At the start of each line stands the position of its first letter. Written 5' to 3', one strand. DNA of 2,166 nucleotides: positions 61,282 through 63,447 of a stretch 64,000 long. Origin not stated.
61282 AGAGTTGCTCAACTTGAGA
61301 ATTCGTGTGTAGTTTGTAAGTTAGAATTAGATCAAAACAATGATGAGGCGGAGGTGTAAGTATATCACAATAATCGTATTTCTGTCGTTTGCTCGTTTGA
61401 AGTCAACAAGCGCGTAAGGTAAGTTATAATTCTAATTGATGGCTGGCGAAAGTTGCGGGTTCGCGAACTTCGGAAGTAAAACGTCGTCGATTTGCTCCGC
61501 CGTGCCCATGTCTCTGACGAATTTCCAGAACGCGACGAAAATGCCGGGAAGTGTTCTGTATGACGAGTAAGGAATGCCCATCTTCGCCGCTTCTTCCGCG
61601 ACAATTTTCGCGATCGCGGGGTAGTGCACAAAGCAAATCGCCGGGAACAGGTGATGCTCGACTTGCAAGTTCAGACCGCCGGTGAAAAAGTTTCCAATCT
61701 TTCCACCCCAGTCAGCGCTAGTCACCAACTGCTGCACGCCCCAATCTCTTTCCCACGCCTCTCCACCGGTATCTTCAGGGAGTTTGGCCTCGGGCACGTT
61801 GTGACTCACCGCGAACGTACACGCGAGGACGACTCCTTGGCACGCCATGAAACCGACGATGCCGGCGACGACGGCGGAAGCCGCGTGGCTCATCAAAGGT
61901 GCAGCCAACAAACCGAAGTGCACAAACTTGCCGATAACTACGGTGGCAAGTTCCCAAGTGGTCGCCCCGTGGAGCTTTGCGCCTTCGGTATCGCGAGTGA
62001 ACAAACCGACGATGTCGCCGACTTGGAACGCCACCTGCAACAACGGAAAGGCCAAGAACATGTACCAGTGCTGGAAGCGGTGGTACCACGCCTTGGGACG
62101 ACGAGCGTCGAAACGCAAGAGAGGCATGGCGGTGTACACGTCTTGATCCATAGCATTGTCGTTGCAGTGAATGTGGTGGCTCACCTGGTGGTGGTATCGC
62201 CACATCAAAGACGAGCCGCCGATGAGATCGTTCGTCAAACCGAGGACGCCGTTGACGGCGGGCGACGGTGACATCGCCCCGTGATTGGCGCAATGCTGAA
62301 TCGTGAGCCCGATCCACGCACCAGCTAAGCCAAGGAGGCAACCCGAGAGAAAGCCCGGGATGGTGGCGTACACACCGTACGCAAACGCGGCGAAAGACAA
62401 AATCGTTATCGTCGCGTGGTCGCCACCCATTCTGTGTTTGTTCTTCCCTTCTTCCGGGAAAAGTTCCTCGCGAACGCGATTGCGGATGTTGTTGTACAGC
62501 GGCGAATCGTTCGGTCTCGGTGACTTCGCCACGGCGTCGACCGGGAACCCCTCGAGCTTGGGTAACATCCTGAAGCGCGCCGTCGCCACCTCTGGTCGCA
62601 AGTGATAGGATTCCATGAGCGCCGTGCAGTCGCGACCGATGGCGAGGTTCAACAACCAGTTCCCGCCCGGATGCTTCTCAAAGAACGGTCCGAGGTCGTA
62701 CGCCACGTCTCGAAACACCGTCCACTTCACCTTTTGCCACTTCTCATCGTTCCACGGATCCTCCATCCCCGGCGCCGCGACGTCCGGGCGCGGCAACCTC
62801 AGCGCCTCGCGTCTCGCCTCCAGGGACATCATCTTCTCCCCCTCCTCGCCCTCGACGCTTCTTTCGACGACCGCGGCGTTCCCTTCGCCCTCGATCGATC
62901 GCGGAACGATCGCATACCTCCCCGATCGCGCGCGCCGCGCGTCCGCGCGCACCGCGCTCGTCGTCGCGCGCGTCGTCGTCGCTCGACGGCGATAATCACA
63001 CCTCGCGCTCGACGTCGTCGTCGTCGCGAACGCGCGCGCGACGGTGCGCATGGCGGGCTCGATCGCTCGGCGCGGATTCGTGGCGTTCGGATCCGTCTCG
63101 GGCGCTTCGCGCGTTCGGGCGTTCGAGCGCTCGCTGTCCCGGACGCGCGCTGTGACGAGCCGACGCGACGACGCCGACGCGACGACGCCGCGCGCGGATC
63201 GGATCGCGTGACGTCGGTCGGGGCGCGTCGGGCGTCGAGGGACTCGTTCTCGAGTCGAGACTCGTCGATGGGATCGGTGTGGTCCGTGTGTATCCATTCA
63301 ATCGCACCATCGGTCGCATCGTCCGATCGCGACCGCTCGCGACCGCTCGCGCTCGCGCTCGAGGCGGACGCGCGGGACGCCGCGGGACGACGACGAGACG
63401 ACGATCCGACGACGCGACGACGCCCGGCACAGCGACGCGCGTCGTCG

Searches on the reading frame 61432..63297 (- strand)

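Call 80: search_protein_families(library=pfam, proteins=[window:61432-63297:-], max_evalue=0.0001)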
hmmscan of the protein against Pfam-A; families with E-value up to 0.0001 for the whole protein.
window:61432-63297:- (621 aa): 2 families
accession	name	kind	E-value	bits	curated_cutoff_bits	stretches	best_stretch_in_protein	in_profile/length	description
PF00487.30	FA_desaturase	-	1.2e-33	117.4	29.7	1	314-580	4-252/253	Fatty acid desaturase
PF00173.33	Cyt-b5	-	9.2e-09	35.6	23.7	1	191-236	14-59/74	Cytochrome b5-like Heme/Steroid binding domain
